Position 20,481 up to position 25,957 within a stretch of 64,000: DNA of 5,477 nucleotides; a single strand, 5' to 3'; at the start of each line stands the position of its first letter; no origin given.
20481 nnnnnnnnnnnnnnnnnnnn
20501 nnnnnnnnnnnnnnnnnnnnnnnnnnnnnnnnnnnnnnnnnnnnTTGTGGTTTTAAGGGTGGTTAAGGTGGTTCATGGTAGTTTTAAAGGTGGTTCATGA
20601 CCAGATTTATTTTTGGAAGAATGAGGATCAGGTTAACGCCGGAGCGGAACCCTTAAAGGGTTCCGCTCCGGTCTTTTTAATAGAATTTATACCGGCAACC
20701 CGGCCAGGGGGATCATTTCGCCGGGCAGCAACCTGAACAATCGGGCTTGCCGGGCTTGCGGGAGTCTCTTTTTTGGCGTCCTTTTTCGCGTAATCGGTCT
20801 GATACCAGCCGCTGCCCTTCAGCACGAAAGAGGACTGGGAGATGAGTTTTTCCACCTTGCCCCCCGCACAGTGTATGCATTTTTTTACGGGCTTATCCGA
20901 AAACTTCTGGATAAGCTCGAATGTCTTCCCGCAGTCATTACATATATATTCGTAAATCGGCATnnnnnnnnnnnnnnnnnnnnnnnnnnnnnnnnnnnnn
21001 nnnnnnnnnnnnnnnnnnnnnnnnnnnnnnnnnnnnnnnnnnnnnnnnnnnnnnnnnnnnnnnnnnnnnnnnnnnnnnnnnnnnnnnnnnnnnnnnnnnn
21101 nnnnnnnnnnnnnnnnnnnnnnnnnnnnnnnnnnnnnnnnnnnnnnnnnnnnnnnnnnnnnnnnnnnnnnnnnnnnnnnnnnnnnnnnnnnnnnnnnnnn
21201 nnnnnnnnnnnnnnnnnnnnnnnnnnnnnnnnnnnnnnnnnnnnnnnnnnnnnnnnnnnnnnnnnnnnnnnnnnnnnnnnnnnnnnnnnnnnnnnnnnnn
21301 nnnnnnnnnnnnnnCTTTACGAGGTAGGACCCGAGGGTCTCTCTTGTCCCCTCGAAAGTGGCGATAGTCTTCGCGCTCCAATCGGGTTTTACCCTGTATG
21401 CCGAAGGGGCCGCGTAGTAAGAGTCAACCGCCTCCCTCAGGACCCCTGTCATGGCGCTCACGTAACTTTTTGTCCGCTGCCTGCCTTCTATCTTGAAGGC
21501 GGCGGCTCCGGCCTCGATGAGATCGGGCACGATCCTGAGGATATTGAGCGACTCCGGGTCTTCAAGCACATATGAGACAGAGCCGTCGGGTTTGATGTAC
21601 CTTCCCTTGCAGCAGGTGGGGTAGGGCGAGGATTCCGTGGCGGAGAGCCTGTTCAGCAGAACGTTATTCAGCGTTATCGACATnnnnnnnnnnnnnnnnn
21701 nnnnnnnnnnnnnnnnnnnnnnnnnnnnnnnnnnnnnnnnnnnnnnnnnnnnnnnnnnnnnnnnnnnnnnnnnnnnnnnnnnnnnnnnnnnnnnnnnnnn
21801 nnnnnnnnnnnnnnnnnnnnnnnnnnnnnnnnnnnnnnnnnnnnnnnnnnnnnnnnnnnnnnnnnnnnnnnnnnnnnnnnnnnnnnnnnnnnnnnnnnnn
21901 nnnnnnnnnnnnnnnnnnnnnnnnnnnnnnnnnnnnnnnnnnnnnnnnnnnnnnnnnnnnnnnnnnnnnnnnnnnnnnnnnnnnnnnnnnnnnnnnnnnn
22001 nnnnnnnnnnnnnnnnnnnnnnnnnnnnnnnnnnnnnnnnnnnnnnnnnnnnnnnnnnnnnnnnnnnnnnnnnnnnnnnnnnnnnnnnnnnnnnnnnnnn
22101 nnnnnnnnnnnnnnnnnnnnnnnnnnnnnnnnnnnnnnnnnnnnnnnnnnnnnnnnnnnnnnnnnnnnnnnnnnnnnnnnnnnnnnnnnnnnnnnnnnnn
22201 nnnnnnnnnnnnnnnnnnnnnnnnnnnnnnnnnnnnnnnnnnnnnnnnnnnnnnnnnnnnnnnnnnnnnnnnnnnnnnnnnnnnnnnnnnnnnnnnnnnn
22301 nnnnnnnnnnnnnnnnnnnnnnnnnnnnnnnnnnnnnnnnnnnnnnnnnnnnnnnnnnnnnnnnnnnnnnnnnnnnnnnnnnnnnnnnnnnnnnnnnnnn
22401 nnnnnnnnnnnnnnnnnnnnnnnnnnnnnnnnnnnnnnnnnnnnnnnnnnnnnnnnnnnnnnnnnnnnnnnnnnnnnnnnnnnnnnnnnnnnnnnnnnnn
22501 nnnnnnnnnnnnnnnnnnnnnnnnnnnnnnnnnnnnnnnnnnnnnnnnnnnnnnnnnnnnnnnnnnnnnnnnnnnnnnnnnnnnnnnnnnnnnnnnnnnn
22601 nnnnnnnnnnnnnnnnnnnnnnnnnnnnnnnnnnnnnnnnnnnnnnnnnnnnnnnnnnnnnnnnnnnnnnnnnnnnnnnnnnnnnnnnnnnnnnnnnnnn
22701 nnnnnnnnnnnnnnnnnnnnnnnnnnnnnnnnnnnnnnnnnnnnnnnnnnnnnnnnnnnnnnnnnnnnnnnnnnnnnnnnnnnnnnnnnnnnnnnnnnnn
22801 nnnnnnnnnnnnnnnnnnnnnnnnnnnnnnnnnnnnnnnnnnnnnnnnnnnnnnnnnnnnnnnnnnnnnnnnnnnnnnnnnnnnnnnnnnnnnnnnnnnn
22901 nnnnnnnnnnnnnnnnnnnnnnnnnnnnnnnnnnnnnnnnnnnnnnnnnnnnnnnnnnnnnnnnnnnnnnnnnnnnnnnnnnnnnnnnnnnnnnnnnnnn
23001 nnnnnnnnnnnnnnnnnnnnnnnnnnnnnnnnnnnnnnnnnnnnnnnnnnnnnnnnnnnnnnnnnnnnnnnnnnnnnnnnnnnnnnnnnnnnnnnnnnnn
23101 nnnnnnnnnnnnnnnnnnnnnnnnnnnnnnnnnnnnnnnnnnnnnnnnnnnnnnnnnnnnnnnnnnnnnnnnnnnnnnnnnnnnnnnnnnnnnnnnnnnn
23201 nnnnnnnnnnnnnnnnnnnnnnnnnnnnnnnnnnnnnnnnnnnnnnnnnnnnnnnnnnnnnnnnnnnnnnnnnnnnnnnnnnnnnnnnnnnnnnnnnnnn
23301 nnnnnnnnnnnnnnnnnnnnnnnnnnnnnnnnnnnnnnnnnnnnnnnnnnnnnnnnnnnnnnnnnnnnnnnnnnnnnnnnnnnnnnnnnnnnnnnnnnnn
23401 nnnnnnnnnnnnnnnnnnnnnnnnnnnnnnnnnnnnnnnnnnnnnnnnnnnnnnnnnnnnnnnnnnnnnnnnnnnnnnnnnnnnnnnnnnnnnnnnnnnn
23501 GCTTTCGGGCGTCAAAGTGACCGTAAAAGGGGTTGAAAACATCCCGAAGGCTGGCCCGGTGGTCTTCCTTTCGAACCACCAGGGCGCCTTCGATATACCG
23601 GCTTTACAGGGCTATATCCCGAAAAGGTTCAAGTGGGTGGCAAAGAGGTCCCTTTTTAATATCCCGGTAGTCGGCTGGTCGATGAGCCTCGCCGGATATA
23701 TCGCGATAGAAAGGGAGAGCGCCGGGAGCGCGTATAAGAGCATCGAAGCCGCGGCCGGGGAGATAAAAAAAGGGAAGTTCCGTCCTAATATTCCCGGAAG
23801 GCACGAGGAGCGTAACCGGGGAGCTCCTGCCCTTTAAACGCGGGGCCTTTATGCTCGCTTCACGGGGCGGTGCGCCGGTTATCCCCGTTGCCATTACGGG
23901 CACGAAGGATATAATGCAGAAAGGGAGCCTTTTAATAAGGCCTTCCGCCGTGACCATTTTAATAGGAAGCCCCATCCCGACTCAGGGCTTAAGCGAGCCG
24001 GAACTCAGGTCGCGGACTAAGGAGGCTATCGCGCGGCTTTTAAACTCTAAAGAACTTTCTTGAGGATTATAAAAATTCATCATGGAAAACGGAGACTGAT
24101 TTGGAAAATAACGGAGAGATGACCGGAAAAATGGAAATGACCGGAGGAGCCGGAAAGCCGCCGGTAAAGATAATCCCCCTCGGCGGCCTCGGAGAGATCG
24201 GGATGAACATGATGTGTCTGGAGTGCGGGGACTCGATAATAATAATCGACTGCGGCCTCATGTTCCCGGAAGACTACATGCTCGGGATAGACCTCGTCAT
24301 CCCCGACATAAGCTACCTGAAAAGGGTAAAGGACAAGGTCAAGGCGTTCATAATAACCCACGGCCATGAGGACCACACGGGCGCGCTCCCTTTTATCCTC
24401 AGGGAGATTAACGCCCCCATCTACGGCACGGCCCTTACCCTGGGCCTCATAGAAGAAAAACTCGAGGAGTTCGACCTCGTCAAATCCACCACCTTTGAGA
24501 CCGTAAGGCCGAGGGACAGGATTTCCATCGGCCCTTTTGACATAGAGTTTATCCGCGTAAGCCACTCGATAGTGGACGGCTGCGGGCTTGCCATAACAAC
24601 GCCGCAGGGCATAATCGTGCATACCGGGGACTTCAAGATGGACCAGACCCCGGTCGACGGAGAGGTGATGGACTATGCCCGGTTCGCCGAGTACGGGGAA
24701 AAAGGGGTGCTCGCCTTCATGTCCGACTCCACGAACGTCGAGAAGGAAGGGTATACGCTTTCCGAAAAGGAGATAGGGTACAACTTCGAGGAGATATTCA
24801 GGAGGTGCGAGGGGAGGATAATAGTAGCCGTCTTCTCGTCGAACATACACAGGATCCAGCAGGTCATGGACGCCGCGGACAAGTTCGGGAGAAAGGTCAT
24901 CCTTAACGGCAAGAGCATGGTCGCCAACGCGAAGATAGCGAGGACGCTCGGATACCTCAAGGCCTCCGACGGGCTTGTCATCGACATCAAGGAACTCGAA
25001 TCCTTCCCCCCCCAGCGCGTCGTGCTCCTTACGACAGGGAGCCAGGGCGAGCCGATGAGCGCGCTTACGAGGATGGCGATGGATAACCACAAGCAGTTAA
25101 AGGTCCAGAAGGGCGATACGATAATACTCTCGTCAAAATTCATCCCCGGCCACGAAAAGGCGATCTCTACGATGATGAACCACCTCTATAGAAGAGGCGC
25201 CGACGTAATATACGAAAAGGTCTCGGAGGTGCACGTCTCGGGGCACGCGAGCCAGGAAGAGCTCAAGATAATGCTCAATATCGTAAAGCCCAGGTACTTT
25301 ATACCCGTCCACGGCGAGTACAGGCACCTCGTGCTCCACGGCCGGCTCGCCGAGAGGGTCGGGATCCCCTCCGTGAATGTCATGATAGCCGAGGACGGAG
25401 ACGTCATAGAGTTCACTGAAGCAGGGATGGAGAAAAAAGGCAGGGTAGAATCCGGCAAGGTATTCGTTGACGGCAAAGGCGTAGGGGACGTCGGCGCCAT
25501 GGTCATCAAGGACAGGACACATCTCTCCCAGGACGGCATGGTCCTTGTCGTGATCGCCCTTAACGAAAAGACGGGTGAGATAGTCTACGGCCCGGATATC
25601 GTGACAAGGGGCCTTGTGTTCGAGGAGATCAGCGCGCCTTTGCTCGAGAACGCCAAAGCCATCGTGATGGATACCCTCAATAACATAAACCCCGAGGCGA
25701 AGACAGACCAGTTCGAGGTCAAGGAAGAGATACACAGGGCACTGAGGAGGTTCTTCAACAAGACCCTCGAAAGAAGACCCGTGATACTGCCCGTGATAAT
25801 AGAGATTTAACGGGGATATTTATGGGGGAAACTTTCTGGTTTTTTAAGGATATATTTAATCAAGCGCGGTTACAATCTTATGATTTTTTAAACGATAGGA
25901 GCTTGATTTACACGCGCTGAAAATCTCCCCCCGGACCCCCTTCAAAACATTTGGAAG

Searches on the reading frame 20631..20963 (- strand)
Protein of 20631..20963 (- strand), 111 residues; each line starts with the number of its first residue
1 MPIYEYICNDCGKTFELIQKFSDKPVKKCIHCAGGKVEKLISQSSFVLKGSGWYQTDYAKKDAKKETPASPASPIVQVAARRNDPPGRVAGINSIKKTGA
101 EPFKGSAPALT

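Call 55: search_protein_families(library=pfam, proteins=[window:20631-20963:-], max_evalue=0.001)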
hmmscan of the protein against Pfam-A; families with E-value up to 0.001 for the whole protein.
window:20631-20963:- (111 aa): 1 family
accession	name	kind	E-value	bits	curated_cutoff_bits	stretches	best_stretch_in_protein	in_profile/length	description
PF09723.15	Zn_ribbon_8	-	2.1e-16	60.1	34.4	1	1-41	1-41/41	Zinc ribbon domain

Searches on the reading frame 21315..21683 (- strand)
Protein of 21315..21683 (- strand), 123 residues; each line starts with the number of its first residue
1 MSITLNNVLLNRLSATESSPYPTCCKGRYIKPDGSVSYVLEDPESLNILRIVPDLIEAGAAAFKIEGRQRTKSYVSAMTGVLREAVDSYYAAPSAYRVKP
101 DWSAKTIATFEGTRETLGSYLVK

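Call 55: search_protein_families(library=pfam, proteins=[window:21315-21683:-], max_evalue=0.001)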
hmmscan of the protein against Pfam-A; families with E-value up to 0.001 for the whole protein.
window:21315-21683:- (123 aa): 1 family
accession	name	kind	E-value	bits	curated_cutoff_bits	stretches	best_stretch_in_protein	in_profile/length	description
PF01136.24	Peptidase_U32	-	8.8e-16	58.3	22.4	1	20-113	139-221/233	Peptidase family U32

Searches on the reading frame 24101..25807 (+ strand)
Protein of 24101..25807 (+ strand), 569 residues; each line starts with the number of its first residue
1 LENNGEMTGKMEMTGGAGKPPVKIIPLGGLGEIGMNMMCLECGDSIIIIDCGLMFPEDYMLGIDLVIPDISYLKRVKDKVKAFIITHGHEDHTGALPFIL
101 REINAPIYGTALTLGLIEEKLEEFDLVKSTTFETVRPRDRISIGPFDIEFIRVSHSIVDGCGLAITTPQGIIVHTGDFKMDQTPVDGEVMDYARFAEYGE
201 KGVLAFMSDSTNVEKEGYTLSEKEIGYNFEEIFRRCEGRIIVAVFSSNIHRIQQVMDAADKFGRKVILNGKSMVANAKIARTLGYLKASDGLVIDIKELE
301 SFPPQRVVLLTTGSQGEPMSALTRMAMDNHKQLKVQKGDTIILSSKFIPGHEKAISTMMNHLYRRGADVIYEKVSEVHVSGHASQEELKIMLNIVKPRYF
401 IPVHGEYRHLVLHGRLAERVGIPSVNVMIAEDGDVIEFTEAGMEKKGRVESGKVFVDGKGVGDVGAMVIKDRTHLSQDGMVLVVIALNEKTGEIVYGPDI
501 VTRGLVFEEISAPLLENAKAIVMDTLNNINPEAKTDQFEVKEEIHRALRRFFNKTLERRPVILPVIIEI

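Call 7: search_protein_families(library=pfam, proteins=[window:24101-25807:+], max_evalue=0.001)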
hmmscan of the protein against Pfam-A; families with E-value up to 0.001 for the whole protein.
window:24101-25807:+ (569 aa): 5 families
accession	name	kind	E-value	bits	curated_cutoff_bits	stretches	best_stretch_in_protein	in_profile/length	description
PF22505.1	RNase_J_b_CASP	-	1.5e-49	167.4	27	1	237-362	1-126/126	Ribonuclease J, beta-CASP domain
PF17770.6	RNase_J_C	-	7.1e-30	104.4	23.8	1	468-569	1-102/102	Ribonuclease J C-terminal domain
PF07521.17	RMMBL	-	1.1e-14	54.6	21.6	1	373-423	7-59/63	Zn-dependent metallo-hydrolase RNA specificity domain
PF00753.33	Lactamase_B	-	2e-09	38.1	22.7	1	43-178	14-150/196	Metallo-beta-lactamase superfamily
PF12706.13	Lactamase_B_2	-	6e-09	36.2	27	1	76-179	25-144/200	Beta-lactamase superfamily domain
